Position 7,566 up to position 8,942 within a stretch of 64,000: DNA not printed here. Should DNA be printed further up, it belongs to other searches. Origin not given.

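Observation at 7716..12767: Translationally coupled DUF763-rarA-endoQ-m5C methyltransferase operon with archaeal-type components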

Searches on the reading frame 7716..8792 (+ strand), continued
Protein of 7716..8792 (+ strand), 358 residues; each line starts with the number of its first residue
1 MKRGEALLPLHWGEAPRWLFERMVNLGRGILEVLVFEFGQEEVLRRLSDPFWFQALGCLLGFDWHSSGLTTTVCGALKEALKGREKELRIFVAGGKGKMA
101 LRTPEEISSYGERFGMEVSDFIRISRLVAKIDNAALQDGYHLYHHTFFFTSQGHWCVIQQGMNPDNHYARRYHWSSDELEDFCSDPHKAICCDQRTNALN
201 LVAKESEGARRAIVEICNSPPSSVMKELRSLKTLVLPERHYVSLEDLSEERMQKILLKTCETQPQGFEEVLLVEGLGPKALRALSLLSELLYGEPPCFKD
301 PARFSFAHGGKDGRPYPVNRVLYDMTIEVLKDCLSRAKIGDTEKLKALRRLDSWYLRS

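Call 44: find_homologous_proteins(query=L069:4850-5878:+, max_evalue=0.00001)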
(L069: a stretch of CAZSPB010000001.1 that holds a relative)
Query L069:4850-5878:+ (343 aa): 8000 proteins with E <= 0.00001 among 8000 candidates; the best 120 are listed.
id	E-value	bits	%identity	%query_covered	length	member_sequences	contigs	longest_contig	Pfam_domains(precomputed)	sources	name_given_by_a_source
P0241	1.4e-230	782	100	100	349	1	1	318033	PF05559.17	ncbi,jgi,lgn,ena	-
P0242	1.1e-196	671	83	100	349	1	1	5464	PF05559.17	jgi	jgi:hypothetical protein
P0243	2.8e-192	656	82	100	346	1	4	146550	PF05559.17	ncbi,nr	ncbi:MAG: DUF763 domain-containing protein [Candidatus Aenigmarchaeota archaeon]|nr:DUF763 domain-co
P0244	1.3e-191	654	82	100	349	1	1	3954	PF05559.17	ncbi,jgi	-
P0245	1.9e-191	654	82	100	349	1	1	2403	PF05559.17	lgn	-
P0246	9.9e-191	651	81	100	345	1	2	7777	PF05559.17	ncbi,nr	ncbi:MAG: DUF763 domain-containing protein [Candidatus Aenigmarchaeota archaeon]|nr:DUF763 domain-co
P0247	1.8e-189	647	80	100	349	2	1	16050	PF05559.17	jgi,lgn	jgi:hypothetical protein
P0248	2.0e-188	644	80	100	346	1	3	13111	PF05559.17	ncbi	-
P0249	1.6e-184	631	79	100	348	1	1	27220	PF05559.17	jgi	-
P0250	4.0e-179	613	77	100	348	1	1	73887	PF05559.17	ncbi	ncbi:MAG: DUF763 domain-containing protein [Candidatus Aenigmatarchaeota archaeon]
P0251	3.0e-178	610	76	100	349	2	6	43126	PF05559.17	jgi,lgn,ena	jgi:hypothetical protein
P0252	2.5e-176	604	82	94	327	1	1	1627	PF05559.17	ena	-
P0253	1.0e-175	602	74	100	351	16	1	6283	PF05559.17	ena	-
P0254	8.3e-174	596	73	100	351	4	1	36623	PF05559.17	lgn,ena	-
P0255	4.3e-173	593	71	100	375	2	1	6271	PF05559.17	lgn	-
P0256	6.4e-172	590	73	100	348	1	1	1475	PF05559.17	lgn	-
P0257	8.3e-172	589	73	100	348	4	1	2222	PF05559.17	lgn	-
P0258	2.9e-171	587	72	100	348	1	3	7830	PF05559.17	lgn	-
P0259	3.9e-171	587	73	100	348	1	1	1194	PF05559.17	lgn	-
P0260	4.3e-171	587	73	100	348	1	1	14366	PF05559.17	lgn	-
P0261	4.3e-170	584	73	100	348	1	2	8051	PF05559.17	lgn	-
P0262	9.3e-169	579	70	100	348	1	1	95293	PF05559.17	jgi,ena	-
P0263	1.0e-167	576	71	100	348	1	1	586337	PF05559.17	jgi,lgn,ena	-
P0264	9.7e-167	572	70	100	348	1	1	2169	PF05559.17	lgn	-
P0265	2.5e-166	571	69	100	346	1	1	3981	PF05559.17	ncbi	-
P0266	2.7e-166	571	70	100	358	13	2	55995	PF05559.17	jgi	-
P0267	6.2e-166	570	70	99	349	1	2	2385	PF05559.17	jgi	jgi:hypothetical protein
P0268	6.3e-166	570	70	100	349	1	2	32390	PF05559.17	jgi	jgi:hypothetical protein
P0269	7.6e-166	570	69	100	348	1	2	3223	PF05559.17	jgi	jgi:hypothetical protein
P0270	7.0e-165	566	69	100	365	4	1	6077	PF05559.17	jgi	-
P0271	2.2e-164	565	70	100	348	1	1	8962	PF05559.17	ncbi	-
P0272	5.8e-164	563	70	99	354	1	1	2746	PF05559.17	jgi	jgi:hypothetical protein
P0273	1.0e-163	563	70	99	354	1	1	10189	PF05559.17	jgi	jgi:hypothetical protein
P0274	3.1e-163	561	68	100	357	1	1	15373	PF05559.17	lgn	-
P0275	4.5e-162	557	69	100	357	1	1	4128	PF05559.17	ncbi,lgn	-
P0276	7.0e-162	557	69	100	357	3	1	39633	PF05559.17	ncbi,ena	-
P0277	2.2e-161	555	67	100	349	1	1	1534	PF05559.17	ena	-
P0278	3.7e-161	554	68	100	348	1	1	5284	PF05559.17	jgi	jgi:hypothetical protein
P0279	1.6e-160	552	68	100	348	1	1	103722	PF05559.17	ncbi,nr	ncbi:hypothetical protein A3K64_01675 [Candidatus Micrarchaeota archaeon RBG_16_36_9]|nr:MAG: hypoth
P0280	2.9e-159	548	67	100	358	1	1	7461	PF05559.17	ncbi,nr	ncbi:MAG: DUF763 domain-containing protein [Nitrososphaerota archaeon]|nr:DUF763 domain-containing p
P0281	7.2e-159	547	70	99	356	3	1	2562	PF05559.17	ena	-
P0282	5.4e-158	544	66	100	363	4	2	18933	PF05559.17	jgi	-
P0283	1.1e-157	543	66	100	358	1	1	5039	PF05559.17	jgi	-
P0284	1.6e-157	542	67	100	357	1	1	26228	PF05559.17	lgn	-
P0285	4.4e-157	541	67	100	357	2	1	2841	PF05559.17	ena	-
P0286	7.8e-157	540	66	100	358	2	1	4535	PF05559.17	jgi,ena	-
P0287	1.3e-156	539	67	99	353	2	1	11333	PF05559.17,PF00633.30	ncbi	ncbi:MAG: DUF763 domain-containing protein [Candidatus Aenigmatarchaeota archaeon]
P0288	1.3e-156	539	66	100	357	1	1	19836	PF05559.17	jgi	-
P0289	4.5e-156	537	64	100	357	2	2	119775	PF05559.17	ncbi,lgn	ncbi:MAG: DUF763 domain-containing protein [Candidatus Aenigmatarchaeota archaeon]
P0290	1.2e-155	536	67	100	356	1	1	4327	PF05559.17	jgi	-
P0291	2.8e-155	535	68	100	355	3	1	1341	PF05559.17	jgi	jgi:hypothetical protein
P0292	3.4e-155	535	67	100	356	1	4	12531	PF05559.17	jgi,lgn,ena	-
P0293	5.8e-155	534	66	100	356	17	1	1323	PF05559.17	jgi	-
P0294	1.4e-154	533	66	100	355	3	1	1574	PF05559.17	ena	-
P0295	8.6e-154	530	66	100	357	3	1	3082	PF05559.17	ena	-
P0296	2.1e-153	529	66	100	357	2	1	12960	PF05559.17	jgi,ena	-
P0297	5.5e-153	527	66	99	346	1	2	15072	PF05559.17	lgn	-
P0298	6.1e-153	527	70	94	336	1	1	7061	PF05559.17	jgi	jgi:hypothetical protein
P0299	1.3e-152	526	64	100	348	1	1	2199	PF05559.17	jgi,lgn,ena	-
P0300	7.6e-152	524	64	100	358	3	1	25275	PF05559.17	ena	-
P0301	8.2e-152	523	63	100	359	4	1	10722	PF05559.17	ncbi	ncbi:MAG: DUF763 domain-containing protein [Candidatus Aenigmatarchaeota archaeon]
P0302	5.4e-151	521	70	94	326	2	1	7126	PF05559.17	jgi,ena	-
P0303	6.0e-151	521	64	100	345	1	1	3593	PF05559.17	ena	-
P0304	4.4e-150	518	65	100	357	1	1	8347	PF05559.17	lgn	-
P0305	1.5e-149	516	64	100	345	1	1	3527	PF05559.17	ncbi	ncbi:MAG: DUF763 domain-containing protein [Candidatus Aminicenantia bacterium]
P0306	2.0e-149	516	65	99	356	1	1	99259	PF05559.17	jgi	jgi:hypothetical protein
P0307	5.8e-149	514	64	100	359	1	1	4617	PF05559.17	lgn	-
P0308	2.8e-148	512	65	99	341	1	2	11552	PF05559.17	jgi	-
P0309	5.4e-148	511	62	100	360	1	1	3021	PF05559.17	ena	-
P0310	8.6e-148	510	63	100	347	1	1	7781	PF05559.17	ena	-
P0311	1.6e-147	509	64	100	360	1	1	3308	PF05559.17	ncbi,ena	-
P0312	1.6e-146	506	64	100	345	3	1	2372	PF05559.17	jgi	jgi:hypothetical protein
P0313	7.0e-146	504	61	100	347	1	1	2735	PF05559.17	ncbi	ncbi:MAG: DUF763 domain-containing protein [Methanosarcinales archaeon]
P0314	7.9e-146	504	62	100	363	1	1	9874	PF05559.17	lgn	-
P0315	8.5e-146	504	63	100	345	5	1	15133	PF05559.17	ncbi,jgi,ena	-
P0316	8.5e-146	504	63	100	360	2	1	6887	PF05559.17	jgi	jgi:hypothetical protein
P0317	9.2e-146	504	63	100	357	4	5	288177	PF05559.17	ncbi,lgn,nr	ncbi:MAG: DUF763 domain-containing protein [Candidatus Aenigmatarchaeota archaeon]|nr:DUF763 domain-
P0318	1.0e-145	503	63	100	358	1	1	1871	PF05559.17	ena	-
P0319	2.6e-145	502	63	96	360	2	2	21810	PF05559.17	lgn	-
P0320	9.8e-145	500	61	100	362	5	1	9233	PF05559.17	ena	-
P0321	1.4e-144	500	63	100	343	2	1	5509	PF05559.17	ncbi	ncbi:MAG: DUF763 domain-containing protein [Candidatus Aenigmatarchaeota archaeon]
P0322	1.4e-144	500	62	100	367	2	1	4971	PF05559.17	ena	-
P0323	2.7e-144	499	63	99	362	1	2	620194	PF05559.17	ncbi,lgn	ncbi:MAG: DUF763 domain-containing protein [Candidatus Pacearchaeota archaeon]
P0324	2.9e-144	499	68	94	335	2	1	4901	PF05559.17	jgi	jgi:hypothetical protein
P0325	2.5e-143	495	63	99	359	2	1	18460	PF05559.17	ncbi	-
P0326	8.7e-143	494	60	100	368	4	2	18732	PF05559.17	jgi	-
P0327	9.0e-143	494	61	99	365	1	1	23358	PF05559.17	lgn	-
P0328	1.9e-142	493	60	100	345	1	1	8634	PF05559.17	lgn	-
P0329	2.5e-142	492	62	100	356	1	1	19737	PF05559.17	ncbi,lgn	-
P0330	3.5e-142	492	61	100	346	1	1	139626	PF05559.17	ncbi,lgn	-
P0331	4.9e-142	491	61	100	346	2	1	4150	PF05559.17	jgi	jgi:hypothetical protein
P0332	6.1e-142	491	59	100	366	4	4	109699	PF05559.17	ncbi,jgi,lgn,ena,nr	ncbi:MAG: DUF763 domain-containing protein [Candidatus Altiarchaeales archaeon]|nr:MAG: DUF763 domai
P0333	1.6e-141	490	63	100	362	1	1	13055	PF05559.17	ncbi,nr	ncbi:MAG: DUF763 domain-containing protein [Candidatus Pacearchaeota archaeon]|nr:DUF763 domain-cont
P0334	1.8e-141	489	61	100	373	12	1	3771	PF05559.17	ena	-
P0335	1.9e-141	489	62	100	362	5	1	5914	PF05559.17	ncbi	ncbi:MAG: DUF763 domain-containing protein [Methanosarcinales archaeon]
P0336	2.3e-141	489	61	100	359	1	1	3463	PF05559.17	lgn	-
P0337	2.7e-141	489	61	100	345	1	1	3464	PF05559.17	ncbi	-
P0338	2.7e-141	489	62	100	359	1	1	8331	PF05559.17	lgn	-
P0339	4.0e-141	488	61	100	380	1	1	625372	PF05559.17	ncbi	-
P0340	4.1e-141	488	60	100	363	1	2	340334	PF05559.17,PF00633.30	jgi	jgi:hypothetical protein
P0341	4.4e-141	488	63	100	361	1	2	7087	PF05559.17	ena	-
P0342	6.1e-141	488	59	100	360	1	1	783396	PF05559.17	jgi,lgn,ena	-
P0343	1.2e-140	487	60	100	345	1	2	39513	PF05559.17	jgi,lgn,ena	-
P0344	1.7e-140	486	62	97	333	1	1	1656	PF05559.17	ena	-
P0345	5.4e-140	485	61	100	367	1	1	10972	PF05559.17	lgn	-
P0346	6.6e-140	484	61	100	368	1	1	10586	PF05559.17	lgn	-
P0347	7.9e-140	484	62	100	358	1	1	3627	PF05559.17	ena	-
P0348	9.9e-140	484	61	100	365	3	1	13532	PF05559.17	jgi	-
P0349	1.2e-139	483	60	100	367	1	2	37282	PF05559.17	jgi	jgi:hypothetical protein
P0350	1.7e-139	483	59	99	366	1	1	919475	PF05559.17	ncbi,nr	ncbi:MAG: DUF763 domain-containing protein [Candidatus Woesearchaeota archaeon]|nr:MAG: DUF763 domai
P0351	3.6e-139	482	60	100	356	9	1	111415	PF05559.17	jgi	jgi:uncharacterized protein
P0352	6.2e-139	481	61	99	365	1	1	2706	PF05559.17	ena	-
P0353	6.4e-139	481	59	100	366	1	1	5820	PF05559.17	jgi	-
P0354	6.7e-139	481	61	100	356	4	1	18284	PF05559.17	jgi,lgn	jgi:hypothetical protein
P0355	6.9e-139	481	60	100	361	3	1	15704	PF05559.17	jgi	jgi:hypothetical protein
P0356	7.7e-139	481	59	100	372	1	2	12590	PF05559.17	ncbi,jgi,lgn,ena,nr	ncbi:MAG TPA: DUF763 domain-containing protein [Candidatus Altiarchaeales archaeon]|nr:DUF763 domain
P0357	8.1e-139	481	59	100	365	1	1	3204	PF05559.17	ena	-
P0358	9.9e-139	480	59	100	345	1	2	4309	PF05559.17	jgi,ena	-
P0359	1.1e-138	480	60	99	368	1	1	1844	PF05559.17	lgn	-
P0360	2.4e-138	479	59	100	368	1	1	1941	PF05559.17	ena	-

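Call 46: find_encoding_contigs(protein=P0243, flank=5000, max_places=1)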
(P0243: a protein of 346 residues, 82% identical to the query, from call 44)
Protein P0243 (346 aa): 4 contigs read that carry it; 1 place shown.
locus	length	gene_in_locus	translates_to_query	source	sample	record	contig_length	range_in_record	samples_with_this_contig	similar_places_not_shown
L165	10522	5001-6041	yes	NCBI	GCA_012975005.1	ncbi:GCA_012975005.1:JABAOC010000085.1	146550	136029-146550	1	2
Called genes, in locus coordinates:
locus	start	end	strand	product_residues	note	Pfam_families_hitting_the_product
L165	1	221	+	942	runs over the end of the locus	PF04851:ResIII, PF00270:DEAD, PF00271:Helicase_C, PF19306:WHD_Lhr, PF08494:DEAD_assoc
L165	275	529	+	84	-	-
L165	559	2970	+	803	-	PF03104:DNA_pol_B_exo1, PF10108:DNA_pol_B_exo2, PF00136:DNA_pol_B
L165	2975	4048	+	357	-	PF13385:Laminin_G_3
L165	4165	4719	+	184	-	-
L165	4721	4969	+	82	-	-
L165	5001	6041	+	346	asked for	PF05559:DUF763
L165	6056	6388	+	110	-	PF02643:DUF192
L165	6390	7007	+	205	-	PF09778:Guanylate_cyc_2, PF13529:Peptidase_C39_2, PF11814:DUF3335 (weak), PF03412:Peptidase_C39 (weak)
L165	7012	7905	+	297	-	PF00557:Peptidase_M24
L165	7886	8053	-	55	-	-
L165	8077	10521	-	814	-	?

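Call 47: find_encoding_contigs(protein=P0279, flank=5000, max_places=1)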
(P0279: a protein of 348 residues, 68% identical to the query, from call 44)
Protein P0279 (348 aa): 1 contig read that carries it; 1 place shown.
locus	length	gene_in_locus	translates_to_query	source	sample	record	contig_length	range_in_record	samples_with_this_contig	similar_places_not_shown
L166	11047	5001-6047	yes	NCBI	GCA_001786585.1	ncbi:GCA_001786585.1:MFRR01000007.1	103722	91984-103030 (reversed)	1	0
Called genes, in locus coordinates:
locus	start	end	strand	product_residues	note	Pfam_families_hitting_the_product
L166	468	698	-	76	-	PF08279:HTH_11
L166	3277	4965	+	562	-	PF01435:Peptidase_M48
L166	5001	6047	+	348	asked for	PF05559:DUF763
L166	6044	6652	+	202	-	PF00702:Hydrolase, PF13419:HAD_2, PF13242:Hydrolase_like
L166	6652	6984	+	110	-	PF02643:DUF192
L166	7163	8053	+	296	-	PF00557:Peptidase_M24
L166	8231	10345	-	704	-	-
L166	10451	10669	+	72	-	PF00125:Histone, PF02969:TAF (weak), PF15511:CENP-T_C (weak), PF15630:CENP-S, PF00808:CBFD_NFYB_HMF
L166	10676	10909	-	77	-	-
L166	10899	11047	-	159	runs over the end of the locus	-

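Call 48: find_encoding_contigs(protein=P0332, flank=5000, max_places=1)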
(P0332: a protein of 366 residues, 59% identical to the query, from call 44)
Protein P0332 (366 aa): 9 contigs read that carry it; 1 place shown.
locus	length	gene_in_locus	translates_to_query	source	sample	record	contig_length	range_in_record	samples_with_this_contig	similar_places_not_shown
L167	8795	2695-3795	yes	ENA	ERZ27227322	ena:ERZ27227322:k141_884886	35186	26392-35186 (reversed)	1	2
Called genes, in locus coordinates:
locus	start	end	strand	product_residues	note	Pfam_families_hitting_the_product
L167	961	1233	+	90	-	-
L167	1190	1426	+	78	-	PF07927:HicA_toxin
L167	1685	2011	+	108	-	-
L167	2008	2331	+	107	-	-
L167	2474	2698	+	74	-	PF01850:PIN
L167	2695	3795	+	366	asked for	PF05559:DUF763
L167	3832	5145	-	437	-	PF00464:SHMT, PF00155:Aminotran_1_2 (weak)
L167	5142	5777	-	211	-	PF01871:AMMECR1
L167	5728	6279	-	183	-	PF02441:Flavoprotein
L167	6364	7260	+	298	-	PF02445:NadA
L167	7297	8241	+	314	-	PF01699:Na_Ca_ex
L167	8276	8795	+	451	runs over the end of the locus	PF00890:FAD_binding_2 (faint), PF01134:GIDA (faint), PF01266:DAO (faint), PF03486:HI0933_like (faint), PF07992:Pyr_redox_2, PF13738:Pyr_redox_3, PF00070:Pyr_redox, PF02852:Pyr_redox_dim, +1 more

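Call 49: find_encoding_contigs(protein=P0350, flank=5000, max_places=1)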
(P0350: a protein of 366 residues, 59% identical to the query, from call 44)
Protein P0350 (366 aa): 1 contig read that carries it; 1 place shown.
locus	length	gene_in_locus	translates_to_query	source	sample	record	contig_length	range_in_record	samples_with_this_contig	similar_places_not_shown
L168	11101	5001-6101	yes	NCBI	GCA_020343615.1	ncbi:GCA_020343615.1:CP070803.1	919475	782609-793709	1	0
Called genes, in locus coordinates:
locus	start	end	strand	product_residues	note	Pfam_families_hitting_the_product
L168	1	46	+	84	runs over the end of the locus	PF01866:Diphthamide_syn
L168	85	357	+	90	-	-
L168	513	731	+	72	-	-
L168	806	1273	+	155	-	-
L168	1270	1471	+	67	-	PF01866:Diphthamide_syn (weak)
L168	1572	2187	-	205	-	PF00206:Lyase_1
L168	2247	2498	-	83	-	PF03144:GTP_EFTU_D2 (weak)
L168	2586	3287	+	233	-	-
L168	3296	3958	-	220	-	PF13483:Lactamase_B_3, PF12706:Lactamase_B_2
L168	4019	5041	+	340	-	PF05204:Hom_end (faint), PF14528:LAGLIDADG_3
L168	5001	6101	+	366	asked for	PF05559:DUF763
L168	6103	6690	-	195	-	-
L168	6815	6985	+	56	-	PF07282:Cas12f1-like_TNB (weak), PF13248:Zn_ribbon_3 (faint)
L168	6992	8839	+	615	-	-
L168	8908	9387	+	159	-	PF00416:Ribosomal_S13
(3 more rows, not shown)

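Call 50: find_encoding_contigs(protein=P0323, flank=5000, max_places=1)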
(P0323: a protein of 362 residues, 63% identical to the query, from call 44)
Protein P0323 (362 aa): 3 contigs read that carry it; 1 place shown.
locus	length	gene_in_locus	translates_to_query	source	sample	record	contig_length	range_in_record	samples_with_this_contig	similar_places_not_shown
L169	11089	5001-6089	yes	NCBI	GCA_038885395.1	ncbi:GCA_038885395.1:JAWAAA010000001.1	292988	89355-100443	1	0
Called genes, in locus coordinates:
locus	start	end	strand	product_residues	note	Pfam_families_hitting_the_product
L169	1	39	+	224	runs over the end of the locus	-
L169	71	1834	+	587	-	PF01411:tRNA-synt_2c, PF07973:tRNA_SAD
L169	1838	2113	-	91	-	-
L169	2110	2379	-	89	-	-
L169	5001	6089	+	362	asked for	PF05559:DUF763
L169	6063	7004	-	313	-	PF01972:SDH_protease (weak), PF00574:CLP_protease (faint), PF25145:NfeD1b_N, PF01343:Peptidase_S49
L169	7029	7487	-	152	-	PF13302:Acetyltransf_3, PF13420:Acetyltransf_4, PF00583:Acetyltransf_1, PF13673:Acetyltransf_10, PF13508:Acetyltransf_7, PF08445:FR47 (weak)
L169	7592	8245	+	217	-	PF00990:GGDEF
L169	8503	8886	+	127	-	-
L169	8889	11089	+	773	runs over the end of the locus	PF02359:CDC48_N, PF02933:CDC48_2 (weak), PF05496:RuvB_N (weak), PF13191:AAA_16 (weak), PF00004:AAA, PF17862:AAA_lid_3, PF00004:AAA, PF17862:AAA_lid_3, +25 more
